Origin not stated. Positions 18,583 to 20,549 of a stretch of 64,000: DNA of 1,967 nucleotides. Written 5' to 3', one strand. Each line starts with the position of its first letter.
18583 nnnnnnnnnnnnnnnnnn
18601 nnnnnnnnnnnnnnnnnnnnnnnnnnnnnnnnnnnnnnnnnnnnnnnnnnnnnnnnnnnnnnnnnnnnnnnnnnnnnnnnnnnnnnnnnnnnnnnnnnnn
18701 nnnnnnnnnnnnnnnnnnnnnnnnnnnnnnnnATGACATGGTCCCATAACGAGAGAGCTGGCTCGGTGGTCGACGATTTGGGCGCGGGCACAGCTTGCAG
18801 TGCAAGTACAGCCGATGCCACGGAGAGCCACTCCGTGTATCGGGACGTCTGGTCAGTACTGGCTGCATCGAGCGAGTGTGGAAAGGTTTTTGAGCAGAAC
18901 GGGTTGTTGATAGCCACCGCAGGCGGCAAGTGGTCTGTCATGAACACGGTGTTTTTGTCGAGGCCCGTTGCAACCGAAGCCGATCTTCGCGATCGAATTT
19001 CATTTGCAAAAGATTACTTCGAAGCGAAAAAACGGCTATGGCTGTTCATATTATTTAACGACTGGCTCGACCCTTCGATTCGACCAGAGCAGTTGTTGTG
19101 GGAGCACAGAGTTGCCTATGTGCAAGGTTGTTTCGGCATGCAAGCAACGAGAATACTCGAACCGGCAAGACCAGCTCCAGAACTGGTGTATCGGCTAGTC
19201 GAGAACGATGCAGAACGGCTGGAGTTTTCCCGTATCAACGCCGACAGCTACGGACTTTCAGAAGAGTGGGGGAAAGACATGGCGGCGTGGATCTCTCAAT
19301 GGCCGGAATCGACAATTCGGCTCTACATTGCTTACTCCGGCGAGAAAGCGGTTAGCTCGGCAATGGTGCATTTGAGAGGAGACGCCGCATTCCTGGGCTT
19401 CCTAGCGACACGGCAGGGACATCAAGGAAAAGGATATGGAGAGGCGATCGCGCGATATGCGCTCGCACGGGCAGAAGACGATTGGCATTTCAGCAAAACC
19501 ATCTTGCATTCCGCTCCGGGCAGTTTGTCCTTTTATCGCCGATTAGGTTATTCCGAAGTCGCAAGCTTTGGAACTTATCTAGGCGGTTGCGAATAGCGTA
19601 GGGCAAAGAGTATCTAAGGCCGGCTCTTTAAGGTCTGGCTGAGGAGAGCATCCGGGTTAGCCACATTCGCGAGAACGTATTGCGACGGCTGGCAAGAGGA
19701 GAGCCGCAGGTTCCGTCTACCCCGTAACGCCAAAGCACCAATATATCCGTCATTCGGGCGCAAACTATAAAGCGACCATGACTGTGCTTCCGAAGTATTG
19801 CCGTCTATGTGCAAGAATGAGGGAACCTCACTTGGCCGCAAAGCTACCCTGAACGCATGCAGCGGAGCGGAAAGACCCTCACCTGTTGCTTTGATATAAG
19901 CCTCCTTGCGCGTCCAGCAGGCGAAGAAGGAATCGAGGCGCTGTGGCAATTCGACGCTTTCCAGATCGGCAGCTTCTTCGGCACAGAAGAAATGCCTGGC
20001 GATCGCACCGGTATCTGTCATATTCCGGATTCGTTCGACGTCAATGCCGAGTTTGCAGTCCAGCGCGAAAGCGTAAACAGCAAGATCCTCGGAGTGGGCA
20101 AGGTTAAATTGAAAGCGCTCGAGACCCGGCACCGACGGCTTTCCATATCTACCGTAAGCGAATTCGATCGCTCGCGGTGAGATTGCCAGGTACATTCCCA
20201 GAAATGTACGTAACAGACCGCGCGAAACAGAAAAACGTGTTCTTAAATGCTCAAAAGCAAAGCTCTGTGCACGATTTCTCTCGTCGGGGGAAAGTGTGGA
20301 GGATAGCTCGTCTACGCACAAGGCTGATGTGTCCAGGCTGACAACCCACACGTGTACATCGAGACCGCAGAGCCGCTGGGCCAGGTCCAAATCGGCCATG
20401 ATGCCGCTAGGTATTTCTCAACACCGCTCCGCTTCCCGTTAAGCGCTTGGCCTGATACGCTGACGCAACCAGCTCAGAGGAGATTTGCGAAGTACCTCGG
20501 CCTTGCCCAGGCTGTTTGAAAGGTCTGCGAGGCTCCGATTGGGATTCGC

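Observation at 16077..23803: Compact NRPS built only from separate pieces: A-T, free-standing C and PPTase convergent with A(Gly)-T-TE and a GNAT, next to tRNA-Leu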

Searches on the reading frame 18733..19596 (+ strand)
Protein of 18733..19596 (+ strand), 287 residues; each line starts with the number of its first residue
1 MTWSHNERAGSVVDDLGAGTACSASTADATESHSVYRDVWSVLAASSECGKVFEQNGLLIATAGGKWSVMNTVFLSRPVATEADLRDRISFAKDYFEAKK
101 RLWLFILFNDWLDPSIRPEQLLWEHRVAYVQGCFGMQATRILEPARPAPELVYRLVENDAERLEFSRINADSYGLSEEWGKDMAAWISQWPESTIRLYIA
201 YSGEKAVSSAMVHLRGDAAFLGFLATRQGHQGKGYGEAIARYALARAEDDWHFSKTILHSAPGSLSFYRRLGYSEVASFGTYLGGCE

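Call 4: search_protein_families(library=pfam, proteins=[window:18733-19596:+], max_evalue=0.01)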
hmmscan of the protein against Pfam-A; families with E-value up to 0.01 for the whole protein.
window:18733-19596:+ (287 aa): 5 families
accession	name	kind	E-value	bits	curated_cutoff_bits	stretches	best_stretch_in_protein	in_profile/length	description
PF00583.31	Acetyltransf_1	-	2.7e-09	37.8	20.7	1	177-273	18-116/116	Acetyltransferase (GNAT) family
PF13508.13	Acetyltransf_7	-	8.2e-08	33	27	1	196-274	4-83/84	Acetyltransferase (GNAT) domain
PF13673.13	Acetyltransf_10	-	1.6e-07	31.7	23.6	1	187-277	23-111/128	Acetyltransferase (GNAT) domain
PF08445.16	FR47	-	0.00046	20.5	22.1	1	213-276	16-80/86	FR47-like protein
PF13527.13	Acetyltransf_9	-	0.00059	20.3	25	1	217-274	71-125/127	Acetyltransferase (GNAT) domain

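Call 6: search_protein_families(library=ncbifam, proteins=[window:18733-19596:+], max_evalue=0.001)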
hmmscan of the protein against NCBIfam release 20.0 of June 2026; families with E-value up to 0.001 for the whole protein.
window:18733-19596:+ (287 aa): 0 families

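Call 43: find_homologous_proteins(query=window:18733-19596:+, max_evalue=0.00001)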
Query window:18733-19596:+ (287 aa): 24 proteins with E <= 0.00001 among 3176 candidates.
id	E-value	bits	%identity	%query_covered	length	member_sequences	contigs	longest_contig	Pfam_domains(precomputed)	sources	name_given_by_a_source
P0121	8.8e-184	628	100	96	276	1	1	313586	PF13673.14,PF13508.14,PF00583.32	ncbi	-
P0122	2.4e-158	544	84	100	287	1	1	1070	PF13508.14,PF13527.14,PF00583.32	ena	-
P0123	1.8e-157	541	82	100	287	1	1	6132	PF13673.14,PF13508.14,PF00583.32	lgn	-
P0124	3.1e-126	439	69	99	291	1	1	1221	PF00583.32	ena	-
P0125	1.8e-121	423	85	76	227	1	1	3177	PF13673.14,PF13508.14,PF00583.32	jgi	jgi:GNAT superfamily N-acetyltransferase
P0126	1.4e-116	407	65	94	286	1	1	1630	PF00583.32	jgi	-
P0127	1.2e-115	404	63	100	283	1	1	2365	PF13673.14,PF13508.14,PF13527.14,PF00583.32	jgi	-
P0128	1.7e-111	390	61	100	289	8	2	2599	PF13673.14,PF00583.32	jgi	jgi:hypothetical protein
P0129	9.1e-107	375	60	100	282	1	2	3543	PF13673.14,PF13508.14,PF00583.32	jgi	jgi:ribosomal protein S18 acetylase RimI-like enzyme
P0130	2.5e-103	364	58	100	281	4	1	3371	PF13508.14,PF13527.14,PF00583.32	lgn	-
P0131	5.8e-101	356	60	91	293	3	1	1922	PF13508.14,PF00583.32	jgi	jgi:GNAT superfamily N-acetyltransferase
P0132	6.6e-100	352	56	100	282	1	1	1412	PF13673.14,PF13508.14,PF13527.14,PF00583.32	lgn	-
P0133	6.9e-100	352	61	88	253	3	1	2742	PF13508.14,PF00583.32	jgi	jgi:GNAT superfamily N-acetyltransferase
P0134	7.0e-100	352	56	100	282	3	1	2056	PF13673.14,PF13508.14,PF13527.14,PF00583.32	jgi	jgi:ribosomal protein S18 acetylase RimI-like enzyme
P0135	1.2e-98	348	60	91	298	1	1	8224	PF13673.14,PF13508.14,PF00583.32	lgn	-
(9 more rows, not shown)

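Call 44: find_encoding_contigs(protein=P0121, flank=10000, max_places=2)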
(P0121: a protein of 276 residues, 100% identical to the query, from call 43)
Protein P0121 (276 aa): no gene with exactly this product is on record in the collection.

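Call 49: find_encoding_contigs(protein=P0149, flank=10000, max_places=3)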
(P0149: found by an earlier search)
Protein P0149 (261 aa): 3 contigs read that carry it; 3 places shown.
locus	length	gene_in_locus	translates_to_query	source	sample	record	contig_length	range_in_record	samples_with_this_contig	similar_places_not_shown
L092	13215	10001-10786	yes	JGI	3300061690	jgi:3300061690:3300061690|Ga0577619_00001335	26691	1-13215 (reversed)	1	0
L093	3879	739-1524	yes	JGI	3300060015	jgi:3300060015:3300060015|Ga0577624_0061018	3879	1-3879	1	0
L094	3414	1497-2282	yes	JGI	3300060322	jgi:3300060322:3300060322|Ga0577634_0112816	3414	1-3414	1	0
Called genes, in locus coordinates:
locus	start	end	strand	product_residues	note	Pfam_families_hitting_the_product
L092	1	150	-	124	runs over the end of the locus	-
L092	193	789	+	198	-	PF13193:AMP-binding_C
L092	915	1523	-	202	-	PF00378:ECH_1, PF16113:ECH_2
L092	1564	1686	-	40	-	-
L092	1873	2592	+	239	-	PF08937:ThsB_TIR (weak), PF13676:TIR_2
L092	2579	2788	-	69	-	-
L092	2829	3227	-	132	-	-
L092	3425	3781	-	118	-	PF12762:DDE_Tnp_IS1595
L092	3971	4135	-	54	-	-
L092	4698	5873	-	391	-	-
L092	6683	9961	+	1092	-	PF00501:AMP-binding, PF13193:AMP-binding_C (weak), PF00550:PP-binding, PF00668:Condensation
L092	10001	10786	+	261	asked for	PF22624:AASDHPPT_N (weak), PF01648:ACPS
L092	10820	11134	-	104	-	-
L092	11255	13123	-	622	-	PF00501:AMP-binding, PF13193:AMP-binding_C, PF00550:PP-binding, PF00975:Thioesterase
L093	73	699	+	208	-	PF00668:Condensation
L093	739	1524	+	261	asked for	PF22624:AASDHPPT_N (weak), PF01648:ACPS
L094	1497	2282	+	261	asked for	PF22624:AASDHPPT_N (weak), PF01648:ACPS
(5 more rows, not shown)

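Call 51: predict_structure(alignment_id=A2)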
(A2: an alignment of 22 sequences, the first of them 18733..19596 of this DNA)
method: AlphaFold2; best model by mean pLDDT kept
length: 287 residues; sequences in the alignment: 22
mean_pLDDT: 88.6   pTM: 0.85
mean pLDDT of the five models: 88.6, 88.5, 87.9, 87.1, 86.8
residues with pLDDT >= 90: 234; 70-90: 25; 50-70: 4; < 50: 24
segments of 3 or more residues with pLDDT < 50: 1-24
pLDDT, mean of each block of 10 residues (from residue 1): 25 28 58 91 96 97 96 95 97 97 95 93 96 94 82 98 98 96 98 96 98 94 96 93 91 92 92 94 90
secondary structure, 60 per line:
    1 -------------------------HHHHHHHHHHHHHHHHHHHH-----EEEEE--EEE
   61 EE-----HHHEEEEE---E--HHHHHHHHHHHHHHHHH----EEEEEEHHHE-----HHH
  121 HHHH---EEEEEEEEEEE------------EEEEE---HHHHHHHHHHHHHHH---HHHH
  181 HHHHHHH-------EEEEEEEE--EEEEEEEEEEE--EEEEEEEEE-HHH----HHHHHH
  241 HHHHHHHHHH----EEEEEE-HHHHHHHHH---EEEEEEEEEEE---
elements in order: H26-45 E51-55 E58-62 E71-75 H82-98 E103-108 H118-124 E128-138 E151-155 H159-173 H177-187 E195-202 E205-215 E218-226 H235-250 E255-260 H262-270 E274-284
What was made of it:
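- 18733..19596 (+): Tandem-GNAT acyltransferase, 287 aa, overlapping the A-T-TE stop by 17 nt. Acetyl-CoA loop QGKGYG lies within 19411-19440. AlphaFold2 pLDDT 88.6 (call 51).
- On Tandem-GNAT N-acyltransferases (MshD, VipF, PamZ-like): AlphaFold2 model pLDDT 88.6 (call 51).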

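Call 53: fold_search(model_id=the predicted structure, library=pdb)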
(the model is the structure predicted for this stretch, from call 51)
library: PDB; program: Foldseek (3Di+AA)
matches with E <= 10: 1171; with E <= 0.001: 475
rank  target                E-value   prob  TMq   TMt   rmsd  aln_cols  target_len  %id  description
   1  4ius                  1.3e-14  1.00  0.67  0.73   4.2       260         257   16  GCN5-related N-acetyltransferase from Kribbella flavida. (released 2013-01-30)
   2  6wqb                  1.2e-13  1.00  0.52  0.51   9.8       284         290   14  Crystal structure of VipF from Legionella hackeliae in complex with acetyl-CoA (released 2021-11-10)
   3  6wqc                  1.3e-13  1.00  0.52  0.51   9.9       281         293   15  Crystal structure of VipF from Legionella hackeliae in complex with CoA (released 2021-11-10)
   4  3frm_D                4.9e-13  1.00  0.62  0.70   4.0       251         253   14  The crystal structure of a functionally unknown conserved protein from Staphylococcus epidermidis ATCC 12228. (released 2009-01-27)
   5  7wx7                  5.9e-13  1.00  0.54  0.55   5.0       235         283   14  complex of a legionella acetyltransferase VipF and COA/ACO (released 2023-02-22)
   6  7wx5                  5.9e-13  1.00  0.52  0.52   5.9       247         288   15  a Legionella acetyltransferase effector VipF (released 2023-02-22)
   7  7wx6                  2.8e-12  1.00  0.50  0.54   5.9       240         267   15  A Legionella acetyltransferase VipF (released 2022-09-14)
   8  3frm_C                8.3e-12  1.00  0.61  0.68   4.1       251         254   14  The crystal structure of a functionally unknown conserved protein from Staphylococcus epidermidis ATCC 12228. (released 2009-01-27)
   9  3frm_A                2.6e-11  1.00  0.58  0.65   4.8       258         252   14  The crystal structure of a functionally unknown conserved protein from Staphylococcus epidermidis ATCC 12228. (released 2009-01-27)
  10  7q3a_B                1.1e-09  1.00  0.51  0.44   9.0       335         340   12  Crystal structure of MAB_4324 a tandem repeat GNAT from Mycobacterium abscessus (released 2022-05-04)
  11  7q3a_A                1.2e-09  1.00  0.52  0.45   8.8       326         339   12  Crystal structure of MAB_4324 a tandem repeat GNAT from Mycobacterium abscessus (released 2022-05-04)
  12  3tt2                  4.1e-09  1.00  0.53  0.49   5.4       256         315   11  Crystal Structure of GCN5-related N-Acetyltransferase from Sphaerobacter thermophilus (released 2011-10-05)
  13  2wpw_A                5.2e-09  1.00  0.52  0.47   7.4       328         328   12  Tandem GNAT protein from the clavulanic acid biosynthesis pathway (without AcCoA) (released 2009-12-29)
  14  2c27                  1.4e-08  1.00  0.49  0.47   6.3       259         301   15  The Structure of Mycothiol Synthase in Complex with des- AcetylMycothiol and CoenzymeA. (released 2005-12-01)
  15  2wpw_B                1.7e-08  1.00  0.51  0.46   8.6       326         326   12  Tandem GNAT protein from the clavulanic acid biosynthesis pathway (without AcCoA) (released 2009-12-29)
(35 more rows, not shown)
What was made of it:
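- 18733..19596 (+): Foldseek best matches are tandem GNATs: 4ius, VipF, MshD, clavulanate tandem GNAT, PamZ (call 53).
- On Tandem-GNAT N-acyltransferases (MshD, VipF, PamZ-like): Foldseek TM 0.5-0.67 to 4ius, VipF, MshD and PamZ (call 53).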

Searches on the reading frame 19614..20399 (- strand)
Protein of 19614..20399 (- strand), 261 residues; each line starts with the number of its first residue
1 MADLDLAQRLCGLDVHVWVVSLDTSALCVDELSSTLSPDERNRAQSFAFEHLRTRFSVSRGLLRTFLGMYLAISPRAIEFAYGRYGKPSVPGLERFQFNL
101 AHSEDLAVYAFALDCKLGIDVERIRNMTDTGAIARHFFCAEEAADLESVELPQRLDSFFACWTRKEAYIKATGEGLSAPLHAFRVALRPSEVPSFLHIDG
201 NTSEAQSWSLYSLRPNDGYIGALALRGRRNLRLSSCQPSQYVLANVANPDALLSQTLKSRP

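Call 4: search_protein_families(library=pfam, proteins=[window:19614-20399:-], max_evalue=0.01)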
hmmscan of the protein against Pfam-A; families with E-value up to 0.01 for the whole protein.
window:19614-20399:- (261 aa): 2 families
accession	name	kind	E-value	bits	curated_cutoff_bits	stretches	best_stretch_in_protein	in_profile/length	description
PF01648.25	ACPS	-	1.2e-18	67.6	25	1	117-221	2-108/111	4'-phosphopantetheinyl transferase superfamily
PF22624.1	AASDHPPT_N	-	1.3e-06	29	27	1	33-110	14-96/100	4'-phosphopantetheinyl transferase, N-terminal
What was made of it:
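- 19614..20399 (-): Sfp/HetI-type 4'-phosphopantetheinyl transferase, 261 aa. Pfam ACPS + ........_N (call 4).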

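Call 6: search_protein_families(library=ncbifam, proteins=[window:19614-20399:-], max_evalue=0.001)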
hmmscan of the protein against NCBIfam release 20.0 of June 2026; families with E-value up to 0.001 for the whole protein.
window:19614-20399:- (261 aa): 4 families
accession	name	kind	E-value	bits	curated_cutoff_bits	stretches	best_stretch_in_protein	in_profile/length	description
NF042922.1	4PPT_HetI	equivalog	9.6e-52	175.6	370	1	11-229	15-228/235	4'-phosphopantetheinyl transferase HetI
NF007676.0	PRK10351.1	equivalog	1.1e-19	70.8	174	1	72-175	44-146/195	4'-phosphopantetheinyl transferase AcpT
NF047349.1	4PPT_AusB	equivalog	1.3e-12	47.6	225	1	41-185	26-161/205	aureusimine biosynthesis 4'-phosphopantetheinyl transferase AusB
TIGR00556.1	pantethn_trn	domain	1.9e-10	40.9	45.35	1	116-178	4-70/128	phosphopantetheine--protein transferase domain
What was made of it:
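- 19614..20399 (-): Closest NCBIfam model is HetI, 175.6 bits, below the cut-off of 370 (call 6).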
